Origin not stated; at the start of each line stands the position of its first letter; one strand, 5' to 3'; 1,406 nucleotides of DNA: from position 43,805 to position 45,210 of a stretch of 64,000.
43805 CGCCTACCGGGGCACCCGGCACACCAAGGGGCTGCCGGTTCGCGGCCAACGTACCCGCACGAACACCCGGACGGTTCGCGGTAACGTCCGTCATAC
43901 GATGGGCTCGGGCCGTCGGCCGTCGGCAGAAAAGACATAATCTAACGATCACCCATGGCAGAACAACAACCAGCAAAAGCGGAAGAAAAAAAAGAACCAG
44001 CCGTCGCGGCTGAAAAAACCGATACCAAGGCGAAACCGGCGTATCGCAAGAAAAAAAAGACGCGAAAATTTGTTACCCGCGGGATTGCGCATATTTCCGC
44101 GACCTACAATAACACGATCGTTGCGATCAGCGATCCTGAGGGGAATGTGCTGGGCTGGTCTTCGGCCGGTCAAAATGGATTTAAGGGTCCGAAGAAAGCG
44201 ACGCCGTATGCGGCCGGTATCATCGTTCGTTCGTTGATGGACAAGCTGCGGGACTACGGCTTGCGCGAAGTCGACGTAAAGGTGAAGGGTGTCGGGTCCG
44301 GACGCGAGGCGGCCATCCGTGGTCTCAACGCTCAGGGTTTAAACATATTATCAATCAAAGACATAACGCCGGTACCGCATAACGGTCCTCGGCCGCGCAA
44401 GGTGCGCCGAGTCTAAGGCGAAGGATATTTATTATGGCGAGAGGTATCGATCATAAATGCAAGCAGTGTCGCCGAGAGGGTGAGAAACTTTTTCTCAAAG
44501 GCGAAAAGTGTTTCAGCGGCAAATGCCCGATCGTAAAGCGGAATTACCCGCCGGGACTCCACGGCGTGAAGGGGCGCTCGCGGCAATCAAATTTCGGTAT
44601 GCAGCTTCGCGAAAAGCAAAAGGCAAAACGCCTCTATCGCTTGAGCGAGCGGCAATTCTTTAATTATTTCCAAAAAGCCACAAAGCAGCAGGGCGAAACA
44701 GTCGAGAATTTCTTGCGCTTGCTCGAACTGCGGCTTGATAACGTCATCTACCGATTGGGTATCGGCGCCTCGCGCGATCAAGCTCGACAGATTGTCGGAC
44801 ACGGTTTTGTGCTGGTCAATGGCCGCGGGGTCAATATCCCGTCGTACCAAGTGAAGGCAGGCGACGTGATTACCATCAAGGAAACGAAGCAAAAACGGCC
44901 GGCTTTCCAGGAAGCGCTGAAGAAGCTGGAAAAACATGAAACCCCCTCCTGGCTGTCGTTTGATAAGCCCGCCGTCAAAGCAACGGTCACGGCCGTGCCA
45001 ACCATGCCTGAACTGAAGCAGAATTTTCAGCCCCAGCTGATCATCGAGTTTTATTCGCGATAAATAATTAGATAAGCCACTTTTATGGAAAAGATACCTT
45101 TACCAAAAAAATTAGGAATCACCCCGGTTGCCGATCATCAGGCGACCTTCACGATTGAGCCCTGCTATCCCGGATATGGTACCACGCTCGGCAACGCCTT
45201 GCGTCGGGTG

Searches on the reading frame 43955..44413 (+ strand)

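Call 10: search_protein_families(library=pfam, proteins=[window:43955-44413:+], max_evalue=0.01)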
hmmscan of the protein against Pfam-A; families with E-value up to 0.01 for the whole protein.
window:43955-44413:+ (153 aa): 2 families
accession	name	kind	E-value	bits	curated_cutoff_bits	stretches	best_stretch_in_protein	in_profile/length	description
PF00411.24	Ribosomal_S11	-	4.1e-38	130.6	25.1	1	43-152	1-110/110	Ribosomal protein S11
PF00208.27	ELFV_dehydrog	-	0.0064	16.7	23.4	0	75-138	2-65/241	Glutamate/Leucine/Phenylalanine/Valine dehydrogenase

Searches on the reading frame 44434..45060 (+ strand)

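Call 10: search_protein_families(library=pfam, proteins=[window:44434-45060:+], max_evalue=0.01)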
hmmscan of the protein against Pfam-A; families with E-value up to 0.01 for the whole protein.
window:44434-45060:+ (209 aa): 3 families
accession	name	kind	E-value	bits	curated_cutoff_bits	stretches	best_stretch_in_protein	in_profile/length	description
PF00163.24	Ribosomal_S4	-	1.8e-27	96.3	23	1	5-98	3-95/95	Ribosomal protein S4/S9 N-terminal domain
PF01479.30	S4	-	1.5e-16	60.2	22.8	1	99-146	1-48/48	S4 domain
PF22421.1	SYY_C-terminal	-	0.007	16.7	27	0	101-145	21-65/83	Tyrosine--tRNA ligase SYY-like C-terminal domain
